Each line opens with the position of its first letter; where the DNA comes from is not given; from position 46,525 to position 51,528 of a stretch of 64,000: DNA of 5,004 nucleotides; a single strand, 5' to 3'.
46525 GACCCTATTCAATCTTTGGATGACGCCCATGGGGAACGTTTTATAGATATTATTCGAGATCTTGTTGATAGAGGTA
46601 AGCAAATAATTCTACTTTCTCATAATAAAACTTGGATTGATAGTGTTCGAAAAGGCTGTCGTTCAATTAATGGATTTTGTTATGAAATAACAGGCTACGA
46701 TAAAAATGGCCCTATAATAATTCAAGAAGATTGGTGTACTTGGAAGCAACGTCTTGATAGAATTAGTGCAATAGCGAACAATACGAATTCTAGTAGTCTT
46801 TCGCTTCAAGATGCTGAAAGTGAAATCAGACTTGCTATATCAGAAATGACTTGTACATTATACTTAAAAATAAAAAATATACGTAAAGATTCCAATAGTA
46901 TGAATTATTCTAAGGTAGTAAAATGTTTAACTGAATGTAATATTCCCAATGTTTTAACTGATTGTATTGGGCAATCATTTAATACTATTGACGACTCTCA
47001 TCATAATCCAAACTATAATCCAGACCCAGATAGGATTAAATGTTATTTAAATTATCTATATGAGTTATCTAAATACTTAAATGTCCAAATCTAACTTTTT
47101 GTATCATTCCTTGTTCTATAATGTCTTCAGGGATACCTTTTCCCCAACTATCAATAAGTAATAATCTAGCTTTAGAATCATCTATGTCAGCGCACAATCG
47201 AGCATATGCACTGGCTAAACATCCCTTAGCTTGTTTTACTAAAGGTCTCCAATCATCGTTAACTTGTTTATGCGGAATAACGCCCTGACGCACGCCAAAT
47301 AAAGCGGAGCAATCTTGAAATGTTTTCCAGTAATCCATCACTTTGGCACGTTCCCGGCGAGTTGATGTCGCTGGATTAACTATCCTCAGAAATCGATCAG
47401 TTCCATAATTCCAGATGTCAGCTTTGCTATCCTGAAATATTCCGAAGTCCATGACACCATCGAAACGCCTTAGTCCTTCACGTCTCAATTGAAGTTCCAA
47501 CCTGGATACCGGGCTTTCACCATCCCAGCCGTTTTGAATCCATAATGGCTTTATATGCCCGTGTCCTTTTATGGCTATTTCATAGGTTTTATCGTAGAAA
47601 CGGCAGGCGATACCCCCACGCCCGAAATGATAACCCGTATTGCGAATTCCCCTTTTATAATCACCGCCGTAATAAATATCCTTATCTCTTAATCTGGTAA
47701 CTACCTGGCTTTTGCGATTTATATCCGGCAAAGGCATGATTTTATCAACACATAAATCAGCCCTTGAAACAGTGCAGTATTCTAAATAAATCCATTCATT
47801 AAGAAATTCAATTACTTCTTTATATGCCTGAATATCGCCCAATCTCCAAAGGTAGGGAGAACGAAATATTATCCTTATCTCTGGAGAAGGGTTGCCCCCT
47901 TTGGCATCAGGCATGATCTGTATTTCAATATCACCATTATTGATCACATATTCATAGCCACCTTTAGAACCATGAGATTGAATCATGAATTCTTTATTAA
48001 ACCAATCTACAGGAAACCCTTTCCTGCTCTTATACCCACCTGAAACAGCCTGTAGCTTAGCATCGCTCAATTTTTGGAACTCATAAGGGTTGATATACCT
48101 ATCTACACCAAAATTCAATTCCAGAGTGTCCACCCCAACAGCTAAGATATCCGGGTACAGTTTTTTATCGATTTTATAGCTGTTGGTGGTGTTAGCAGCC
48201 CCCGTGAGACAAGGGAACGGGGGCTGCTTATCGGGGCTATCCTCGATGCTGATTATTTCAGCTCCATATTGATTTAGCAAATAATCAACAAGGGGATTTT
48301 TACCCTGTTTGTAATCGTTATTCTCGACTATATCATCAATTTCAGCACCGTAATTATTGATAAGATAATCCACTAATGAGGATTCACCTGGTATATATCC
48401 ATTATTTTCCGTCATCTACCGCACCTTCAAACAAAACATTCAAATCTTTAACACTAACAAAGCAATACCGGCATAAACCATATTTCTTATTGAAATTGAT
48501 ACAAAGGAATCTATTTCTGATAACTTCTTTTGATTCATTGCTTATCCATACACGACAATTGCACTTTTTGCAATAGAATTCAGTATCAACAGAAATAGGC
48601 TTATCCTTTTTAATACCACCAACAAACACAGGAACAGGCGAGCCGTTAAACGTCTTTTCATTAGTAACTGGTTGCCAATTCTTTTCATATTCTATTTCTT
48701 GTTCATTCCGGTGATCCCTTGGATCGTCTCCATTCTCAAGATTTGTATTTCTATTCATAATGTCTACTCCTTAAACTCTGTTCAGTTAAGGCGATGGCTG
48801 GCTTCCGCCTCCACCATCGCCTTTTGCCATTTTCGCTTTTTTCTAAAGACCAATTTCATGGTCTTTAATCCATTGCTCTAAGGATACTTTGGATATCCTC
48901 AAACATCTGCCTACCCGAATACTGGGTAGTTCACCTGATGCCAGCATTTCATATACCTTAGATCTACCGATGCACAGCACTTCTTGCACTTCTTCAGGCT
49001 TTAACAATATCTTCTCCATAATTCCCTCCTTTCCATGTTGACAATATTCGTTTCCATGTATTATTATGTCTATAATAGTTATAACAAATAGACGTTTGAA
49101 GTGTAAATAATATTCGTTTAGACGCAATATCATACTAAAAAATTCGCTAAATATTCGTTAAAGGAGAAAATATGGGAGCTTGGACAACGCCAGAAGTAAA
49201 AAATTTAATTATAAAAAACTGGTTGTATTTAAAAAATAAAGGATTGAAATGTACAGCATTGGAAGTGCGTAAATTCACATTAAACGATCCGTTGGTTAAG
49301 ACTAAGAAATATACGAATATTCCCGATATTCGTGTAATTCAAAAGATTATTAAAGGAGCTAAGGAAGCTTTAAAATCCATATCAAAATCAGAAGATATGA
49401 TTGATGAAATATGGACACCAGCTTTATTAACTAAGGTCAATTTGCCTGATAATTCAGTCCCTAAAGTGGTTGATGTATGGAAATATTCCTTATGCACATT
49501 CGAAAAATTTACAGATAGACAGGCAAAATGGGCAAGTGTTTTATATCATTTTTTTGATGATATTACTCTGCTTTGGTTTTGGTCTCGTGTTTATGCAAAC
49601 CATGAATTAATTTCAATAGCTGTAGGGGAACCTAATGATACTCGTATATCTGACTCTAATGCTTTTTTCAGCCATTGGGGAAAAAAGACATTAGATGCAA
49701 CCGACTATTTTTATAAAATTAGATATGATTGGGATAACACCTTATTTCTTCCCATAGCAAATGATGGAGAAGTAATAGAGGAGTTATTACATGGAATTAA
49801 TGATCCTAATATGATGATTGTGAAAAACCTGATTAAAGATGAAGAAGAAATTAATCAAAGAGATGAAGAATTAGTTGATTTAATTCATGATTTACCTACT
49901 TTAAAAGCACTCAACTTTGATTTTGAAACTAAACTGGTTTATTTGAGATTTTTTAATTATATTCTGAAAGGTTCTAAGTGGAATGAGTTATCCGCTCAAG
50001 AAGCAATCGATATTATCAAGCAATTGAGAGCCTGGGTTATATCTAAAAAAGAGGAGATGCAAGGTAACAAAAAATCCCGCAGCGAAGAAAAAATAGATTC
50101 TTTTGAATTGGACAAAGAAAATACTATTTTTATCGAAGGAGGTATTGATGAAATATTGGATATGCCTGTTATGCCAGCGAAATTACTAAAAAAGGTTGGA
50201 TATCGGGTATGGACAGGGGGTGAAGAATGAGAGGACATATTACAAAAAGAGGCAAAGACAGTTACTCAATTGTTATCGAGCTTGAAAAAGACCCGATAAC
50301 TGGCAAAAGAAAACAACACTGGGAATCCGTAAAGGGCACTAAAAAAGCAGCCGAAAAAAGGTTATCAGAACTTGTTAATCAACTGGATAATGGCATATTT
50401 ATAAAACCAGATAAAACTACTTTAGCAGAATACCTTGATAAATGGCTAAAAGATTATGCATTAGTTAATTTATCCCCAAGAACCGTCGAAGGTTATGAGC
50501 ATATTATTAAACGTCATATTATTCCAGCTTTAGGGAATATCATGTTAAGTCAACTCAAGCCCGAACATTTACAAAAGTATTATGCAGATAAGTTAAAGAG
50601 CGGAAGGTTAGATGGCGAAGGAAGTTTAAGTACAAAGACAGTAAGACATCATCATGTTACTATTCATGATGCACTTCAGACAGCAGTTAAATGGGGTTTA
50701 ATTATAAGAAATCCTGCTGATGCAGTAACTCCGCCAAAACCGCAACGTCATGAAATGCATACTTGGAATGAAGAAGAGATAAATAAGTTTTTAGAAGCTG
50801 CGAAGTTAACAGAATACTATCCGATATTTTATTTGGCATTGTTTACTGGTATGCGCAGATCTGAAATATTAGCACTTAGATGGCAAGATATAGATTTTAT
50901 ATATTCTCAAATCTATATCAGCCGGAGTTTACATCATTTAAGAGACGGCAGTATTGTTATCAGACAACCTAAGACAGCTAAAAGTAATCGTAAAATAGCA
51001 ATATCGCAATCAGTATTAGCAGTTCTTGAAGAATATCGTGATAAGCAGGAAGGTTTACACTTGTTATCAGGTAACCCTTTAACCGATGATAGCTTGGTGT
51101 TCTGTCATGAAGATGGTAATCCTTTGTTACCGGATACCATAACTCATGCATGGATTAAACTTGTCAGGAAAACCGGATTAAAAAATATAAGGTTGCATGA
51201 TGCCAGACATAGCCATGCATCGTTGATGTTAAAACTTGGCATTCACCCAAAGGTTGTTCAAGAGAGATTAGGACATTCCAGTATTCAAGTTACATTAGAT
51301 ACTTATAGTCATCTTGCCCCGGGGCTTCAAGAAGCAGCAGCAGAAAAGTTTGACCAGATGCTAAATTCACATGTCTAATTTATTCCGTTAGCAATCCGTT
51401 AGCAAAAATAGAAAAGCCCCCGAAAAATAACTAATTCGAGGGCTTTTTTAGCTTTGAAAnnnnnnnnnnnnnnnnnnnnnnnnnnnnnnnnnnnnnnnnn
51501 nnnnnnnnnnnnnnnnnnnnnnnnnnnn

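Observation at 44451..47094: Cargo of element A: unannotated 55-aa acidic ORF coupled to an 828-aa Rad50/RloC-like ABC ATPase with a CxxC hook and an unknown C-terminal domain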

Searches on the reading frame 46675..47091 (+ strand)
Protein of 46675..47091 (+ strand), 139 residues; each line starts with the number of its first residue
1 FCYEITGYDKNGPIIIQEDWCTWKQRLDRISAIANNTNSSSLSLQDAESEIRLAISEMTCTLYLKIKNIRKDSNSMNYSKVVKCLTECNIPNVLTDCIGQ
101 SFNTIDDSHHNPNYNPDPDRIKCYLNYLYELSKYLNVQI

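Call 24: search_protein_families(library=pfam, alignment_id=A3, max_evalue=10)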
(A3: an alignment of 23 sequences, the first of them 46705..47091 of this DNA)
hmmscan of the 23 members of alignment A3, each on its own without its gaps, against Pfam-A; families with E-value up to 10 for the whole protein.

A. member 1, window:46705-47091:+ (129 aa): 0 families

B. families by the number of members that match (of 23 scanned): 23 families
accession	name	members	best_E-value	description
PF14199.11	DUF4317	13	0.0012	Domain of unknown function (DUF4317)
PF14217.11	DUF4327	3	0.048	Domain of unknown function (DUF4327)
PF21141.3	T6PP_C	1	0.001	Trehalose-6-phosphate phosphatase, C-terminal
PF20721.2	C19orf12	1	0.022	C19orf12-like protein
PF25439.1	TPR_CFAP46_N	1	0.032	CFAP46, N-terminal TPR repeats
PF07554.19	FIVAR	1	0.037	FIVAR domain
PF14265.11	DUF4355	1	0.043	Capsid assembly scaffolding protein Gp46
PF02007.24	MtrH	1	0.045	Tetrahydromethanopterin S-methyltransferase MtrH subunit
PF18825.6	LPD13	1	0.063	Large polyvalent protein-associated domain 13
PF23365.1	DUF7090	1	0.097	Family of unknown function (DUF7090)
PF22631.2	PLCB1-4-like_EFh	1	0.11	Phosphoinositide phospholipase C beta1-4-like EF-hand domain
PF05430.17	Methyltransf_30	1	0.11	S-adenosyl-L-methionine-dependent methyltransferase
PF03428.19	RP-C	1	0.12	Replication protein C N-terminal domain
PF19130.5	DUF5813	1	0.13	Family of unknown function (DUF5813)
PF21684.2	PipB2_N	1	0.16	Secreted effector protein PipB2, N-terminal domain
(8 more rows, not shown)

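Call 25: search_solved_structures(query=A3, max_evalue=10, show_alignments=2)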
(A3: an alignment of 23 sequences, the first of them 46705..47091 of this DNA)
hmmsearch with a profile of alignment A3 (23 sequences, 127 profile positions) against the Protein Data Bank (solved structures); distinct sequences matched with E-value up to 10: 1.
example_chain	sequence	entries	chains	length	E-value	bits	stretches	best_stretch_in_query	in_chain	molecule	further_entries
4r0r_A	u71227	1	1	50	0.64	13.2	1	18-54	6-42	eboIZN21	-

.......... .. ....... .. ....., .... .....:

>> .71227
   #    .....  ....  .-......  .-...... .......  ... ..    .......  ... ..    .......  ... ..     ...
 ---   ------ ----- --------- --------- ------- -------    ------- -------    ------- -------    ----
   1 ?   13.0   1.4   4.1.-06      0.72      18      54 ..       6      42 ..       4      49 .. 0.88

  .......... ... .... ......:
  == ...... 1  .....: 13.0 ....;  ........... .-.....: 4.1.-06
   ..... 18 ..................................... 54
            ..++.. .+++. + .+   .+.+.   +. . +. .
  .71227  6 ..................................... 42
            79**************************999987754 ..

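Call 28: search_protein_families(library=padloc, proteins=[window:46705-47091:+], max_evalue=1)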
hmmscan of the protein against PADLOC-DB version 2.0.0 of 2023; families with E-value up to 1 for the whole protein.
window:46705-47091:+ (129 aa): 1 family
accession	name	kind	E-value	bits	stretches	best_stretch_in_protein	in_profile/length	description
PDLC01913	CARF6--CARF_CARF_CARF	-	0.035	11.3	1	26-65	208-247/305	-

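Call 39: predict_structure(alignment_id=A3)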
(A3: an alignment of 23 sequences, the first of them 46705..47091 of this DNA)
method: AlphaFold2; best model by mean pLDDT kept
length: 129 residues; sequences in the alignment: 23
mean_pLDDT: 90.1   pTM: 0.84
mean pLDDT of the five models: 90.1, 88.9, 88.2, 87.8, 87.7
residues with pLDDT >= 90: 102; 70-90: 14; 50-70: 9; < 50: 4
segments of 3 or more residues with pLDDT < 50: none
pLDDT, mean of each block of 10 residues (from residue 1): 54 92 95 94 96 96 95 98 98 88 90 97 79
secondary structure, 60 per line:
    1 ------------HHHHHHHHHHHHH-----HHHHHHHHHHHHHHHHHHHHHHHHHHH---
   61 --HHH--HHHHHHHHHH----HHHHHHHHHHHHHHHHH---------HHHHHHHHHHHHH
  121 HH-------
elements in order: H13-25 H31-57 H68-77 H82-98 H108-122

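Call 46: fold_search(model_id=the predicted structure, library=pdb)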
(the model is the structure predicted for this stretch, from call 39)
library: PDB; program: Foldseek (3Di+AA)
matches with E <= 10: 211; with E <= 0.001: 0
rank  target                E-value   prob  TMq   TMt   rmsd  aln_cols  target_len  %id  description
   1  1wwp_A                4.4e-02  1.00  0.56  0.59   4.5       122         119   10  Crystal structure of ttk003001694 from Thermus Thermophilus HB8 (released 2005-07-12)
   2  5yep_C                1.6e-01  0.99  0.55  0.54   4.6       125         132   15  Crystal structure of SO_3166-SO_3165 from Shewanella oneidensis (released 2018-03-28)
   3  6m6w_G                2.3e-01  0.99  0.57  0.57   4.2       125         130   13  Crystal structure the toxin-antitoxin MntA-HpeT mutant-Y104A (released 2020-09-30)
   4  2hsb                  2.4e-01  0.99  0.57  0.58   4.7       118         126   10  Crystal structure of a hepn domain containing protein (af_0298) from archaeoglobus fulgidus at 1.95 A resolution (released 2006-08-15)
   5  7bxo_F                2.4e-01  0.98  0.54  0.54   4.5       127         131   13  Crystal structure of the toxin-antitoxin with AMP-PNP (released 2020-09-30)
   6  1wty_A                3.2e-01  0.99  0.59  0.64   4.0       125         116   10  Crystal structure of a probable nucleotidyl transferase protein from thermus thermophilus HB8 (released 2004-12-07)
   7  7ae9_A                3.2e-01  0.96  0.53  0.50   4.6       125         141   15  Crystal structure of mono-AMPylated HEPN(R46E) toxin in complex with MNT antitoxin (released 2020-12-30)
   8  6m6u_G                3.4e-01  0.98  0.57  0.57   4.2       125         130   12  Crystal structure the toxin-antitoxin MntA-HpeT mutant-D39ED41E (released 2020-09-30)
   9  7ae6_B                3.4e-01  0.92  0.48  0.45   5.7       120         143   12  Crystal structure of di-AMPylated HEPN(R102A) toxin (released 2020-12-30)
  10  7ae8_D                3.8e-01  0.91  0.48  0.43   5.0       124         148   15  Crystal structure of HEPN(R102A) toxin (released 2020-12-30)
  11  6m6w_B                4.0e-01  0.98  0.61  0.60   3.9       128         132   12  Crystal structure the toxin-antitoxin MntA-HpeT mutant-Y104A (released 2020-09-30)
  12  6m6u_H                4.0e-01  0.97  0.56  0.55   4.5       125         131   13  Crystal structure the toxin-antitoxin MntA-HpeT mutant-D39ED41E (released 2020-09-30)
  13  7bxo_H                4.0e-01  0.91  0.50  0.50   5.1       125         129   12  Crystal structure of the toxin-antitoxin with AMP-PNP (released 2020-09-30)
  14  7ae9_C                4.4e-01  0.96  0.56  0.51   4.5       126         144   16  Crystal structure of mono-AMPylated HEPN(R46E) toxin in complex with MNT antitoxin (released 2020-12-30)
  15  5yep_B                4.6e-01  0.97  0.59  0.58   4.3       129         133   12  Crystal structure of SO_3166-SO_3165 from Shewanella oneidensis (released 2018-03-28)
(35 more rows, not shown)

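Call 69: search_protein_representatives(alignment_id=A3)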
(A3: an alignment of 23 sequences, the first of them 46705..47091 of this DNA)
Query: 23 sequences, 127 profile positions. Proteins with E-value up to 0.001 (for the whole library): 75; up to 1e-10: 65; up to 1e-30: 41. The best 75 are listed.
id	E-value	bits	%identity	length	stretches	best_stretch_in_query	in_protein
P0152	2.1e-51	189.4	-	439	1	1-126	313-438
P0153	4.4e-51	188.3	-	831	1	1-127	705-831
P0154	1.2e-49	183.6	-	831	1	1-126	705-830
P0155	4.5e-45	168.9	-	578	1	1-125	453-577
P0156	1.2e-44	167.5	-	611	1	1-126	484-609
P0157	1.3e-44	167.4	-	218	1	1-126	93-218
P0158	2.8e-44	166.3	-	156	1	2-126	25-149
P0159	5.6e-44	165.3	-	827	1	1-126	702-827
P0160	3.0e-43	163.0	-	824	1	1-127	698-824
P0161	4.9e-43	162.3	-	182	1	1-126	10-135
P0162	5.2e-43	162.2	-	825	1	1-126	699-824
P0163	3.9e-42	159.4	-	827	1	1-126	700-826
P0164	1.7e-41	157.3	-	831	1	1-125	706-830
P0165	2.3e-41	156.9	-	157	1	1-127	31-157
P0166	2.5e-41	156.8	-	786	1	1-126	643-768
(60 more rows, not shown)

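Call 95: search_protein_families(library=padloc, proteins=[window:46675-47091:+], max_evalue=10)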
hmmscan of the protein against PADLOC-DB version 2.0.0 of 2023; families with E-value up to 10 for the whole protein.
window:46675-47091:+ (139 aa): 0 families

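Call 106: fold_search(model_id=the predicted structure, library=viral)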
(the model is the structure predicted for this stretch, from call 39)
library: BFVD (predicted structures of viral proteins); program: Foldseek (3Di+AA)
matches with E <= 10: 335; with E <= 0.001: 0
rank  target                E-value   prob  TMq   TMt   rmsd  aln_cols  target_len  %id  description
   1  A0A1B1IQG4            1.1e-01  0.98  0.45  0.51   6.4       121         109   10  (no name in the UniProt tables at hand)
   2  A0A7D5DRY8            2.9e-01  0.18  0.26  0.21  16.1       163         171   15  (no name in the UniProt tables at hand)
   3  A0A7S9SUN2            5.8e-01  0.25  0.29  0.13  10.6       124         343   14  Uncharacterized protein [Virus NIOZ-UU159]
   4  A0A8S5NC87            6.7e-01  0.94  0.60  0.42   4.3       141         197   12  Uncharacterized protein [Siphoviridae sp. ctwWa4]
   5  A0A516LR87            7.4e-01  0.14  0.25  0.07  17.8       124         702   17  (no name in the UniProt tables at hand)
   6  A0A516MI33            7.8e-01  0.35  0.32  0.32  10.0       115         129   13  (no name in the UniProt tables at hand)
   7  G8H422                8.2e-01  0.18  0.28  0.19  11.8       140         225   18  p25 [Grapevine leafroll-associated virus 7]
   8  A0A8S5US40            8.2e-01  0.14  0.22  0.12  13.1       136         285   12  Uncharacterized protein [Siphoviridae sp. ctAvy12]
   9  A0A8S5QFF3            1.1e+00  0.47  0.45  0.41   8.6       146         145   12  HEPN domain-containing protein [Siphoviridae sp. ct73D3]
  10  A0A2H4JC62            1.1e+00  0.25  0.36  0.21  19.6       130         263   14  Phage tail tape measure protein [uncultured Caudovirales phage]
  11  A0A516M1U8            1.2e+00  0.66  0.47  0.34   7.1       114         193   13  (no name in the UniProt tables at hand)
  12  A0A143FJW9            1.2e+00  0.54  0.43  0.43   7.6       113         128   15  Uncharacterized protein [Bacillus phage Vinny]
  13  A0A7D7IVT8            1.2e+00  0.20  0.28  0.19   8.7       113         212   14  (no name in the UniProt tables at hand)
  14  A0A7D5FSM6            1.2e+00  0.30  0.34  0.36   7.4       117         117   10  (no name in the UniProt tables at hand)
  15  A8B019                1.3e+00  0.12  0.22  0.12  14.1       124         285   13  UL57 (Fragment) [Colobus guereza cytomegalovirus 1.2]
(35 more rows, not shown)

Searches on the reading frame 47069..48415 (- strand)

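Call 3: search_protein_families(library=pfam, proteins=[window:47069-48415:-], max_evalue=0.1)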
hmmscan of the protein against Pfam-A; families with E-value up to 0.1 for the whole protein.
window:47069-48415:- (448 aa): 1 family
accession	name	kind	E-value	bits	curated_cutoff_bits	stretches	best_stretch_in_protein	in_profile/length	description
PF02486.25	Rep_trans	-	0.0015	18.6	29.6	1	234-366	27-149/201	Replication initiation factor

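Call 4: search_protein_families(library=padloc, proteins=[window:47069-48415:-], max_evalue=0.1)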
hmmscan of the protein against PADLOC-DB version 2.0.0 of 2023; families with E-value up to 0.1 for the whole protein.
window:47069-48415:- (448 aa): 0 families

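Call 5: search_protein_families(library=ncbifam, proteins=[window:47069-48415:-], max_evalue=0.1)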
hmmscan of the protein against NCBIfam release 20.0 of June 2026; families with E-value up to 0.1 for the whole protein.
window:47069-48415:- (448 aa): 0 families

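Call 28: search_protein_families(library=padloc, proteins=[window:47069-48415:-], max_evalue=1)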
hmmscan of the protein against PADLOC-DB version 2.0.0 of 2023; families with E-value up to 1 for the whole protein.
window:47069-48415:- (448 aa): 0 families

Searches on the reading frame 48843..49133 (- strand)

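Call 9: search_protein_families(library=pfam, proteins=[window:48843-49133:-], max_evalue=0.01)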
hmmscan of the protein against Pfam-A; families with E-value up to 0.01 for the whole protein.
window:48843-49133:- (96 aa): 1 family
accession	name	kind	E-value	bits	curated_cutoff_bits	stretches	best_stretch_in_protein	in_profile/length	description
PF12728.13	HTH_17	-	1.5e-12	48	27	1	43-91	1-49/51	Helix-turn-helix domain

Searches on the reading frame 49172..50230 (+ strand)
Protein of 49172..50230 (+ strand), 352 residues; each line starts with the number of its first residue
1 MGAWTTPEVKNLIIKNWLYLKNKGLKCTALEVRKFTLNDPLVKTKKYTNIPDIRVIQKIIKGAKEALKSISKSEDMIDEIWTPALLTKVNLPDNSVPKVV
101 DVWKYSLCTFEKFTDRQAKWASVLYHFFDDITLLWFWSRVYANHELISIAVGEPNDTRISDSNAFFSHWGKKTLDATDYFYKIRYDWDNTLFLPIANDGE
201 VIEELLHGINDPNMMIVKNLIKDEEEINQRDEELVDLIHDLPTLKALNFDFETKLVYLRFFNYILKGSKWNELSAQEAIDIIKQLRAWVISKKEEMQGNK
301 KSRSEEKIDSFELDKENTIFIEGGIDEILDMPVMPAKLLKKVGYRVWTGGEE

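Call 9: search_protein_families(library=pfam, proteins=[window:49172-50230:+], max_evalue=0.01)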
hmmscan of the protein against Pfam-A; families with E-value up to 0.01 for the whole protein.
window:49172-50230:+ (352 aa): 0 families

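Call 28: search_protein_families(library=padloc, proteins=[window:49172-50230:+], max_evalue=1)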
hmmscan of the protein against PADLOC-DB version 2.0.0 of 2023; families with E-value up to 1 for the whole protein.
window:49172-50230:+ (352 aa): 0 families

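Call 110: search_solved_structures(query=window:49172-50227:+, max_evalue=0.01)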
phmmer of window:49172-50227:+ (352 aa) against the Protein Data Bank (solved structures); distinct sequences matched with E-value up to 0.01: 1.
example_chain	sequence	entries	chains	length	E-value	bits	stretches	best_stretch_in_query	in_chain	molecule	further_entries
3k4x_A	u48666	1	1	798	0.0011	21.2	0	168-256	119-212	Proliferating cell nuclear antigen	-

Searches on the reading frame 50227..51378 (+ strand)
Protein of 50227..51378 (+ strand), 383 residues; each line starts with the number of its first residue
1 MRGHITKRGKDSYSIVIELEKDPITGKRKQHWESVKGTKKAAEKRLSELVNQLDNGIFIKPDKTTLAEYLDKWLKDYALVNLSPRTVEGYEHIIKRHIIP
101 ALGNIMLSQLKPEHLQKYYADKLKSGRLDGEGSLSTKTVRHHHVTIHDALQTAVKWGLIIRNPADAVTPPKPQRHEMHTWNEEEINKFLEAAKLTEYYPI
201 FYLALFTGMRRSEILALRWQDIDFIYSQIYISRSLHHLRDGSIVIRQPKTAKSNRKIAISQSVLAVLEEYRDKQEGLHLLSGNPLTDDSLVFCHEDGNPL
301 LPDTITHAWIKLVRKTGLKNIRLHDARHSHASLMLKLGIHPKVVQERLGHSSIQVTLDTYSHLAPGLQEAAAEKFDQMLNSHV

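Call 9: search_protein_families(library=pfam, proteins=[window:50227-51378:+], max_evalue=0.01)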
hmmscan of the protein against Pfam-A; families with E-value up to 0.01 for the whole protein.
window:50227-51378:+ (383 aa): 3 families
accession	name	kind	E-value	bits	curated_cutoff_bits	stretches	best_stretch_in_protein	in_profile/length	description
PF00589.27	Phage_integrase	-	3.2e-29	102.3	27.1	1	182-364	5-169/172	Phage integrase family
PF14659.12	Phage_int_SAM_3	-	2.6e-18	66.4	22.6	1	65-121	1-56/58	Phage integrase, N-terminal SAM-like domain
PF14657.12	Arm-DNA-bind_4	-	4e-06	26.7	22.3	1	13-57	2-46/47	Arm DNA-binding domain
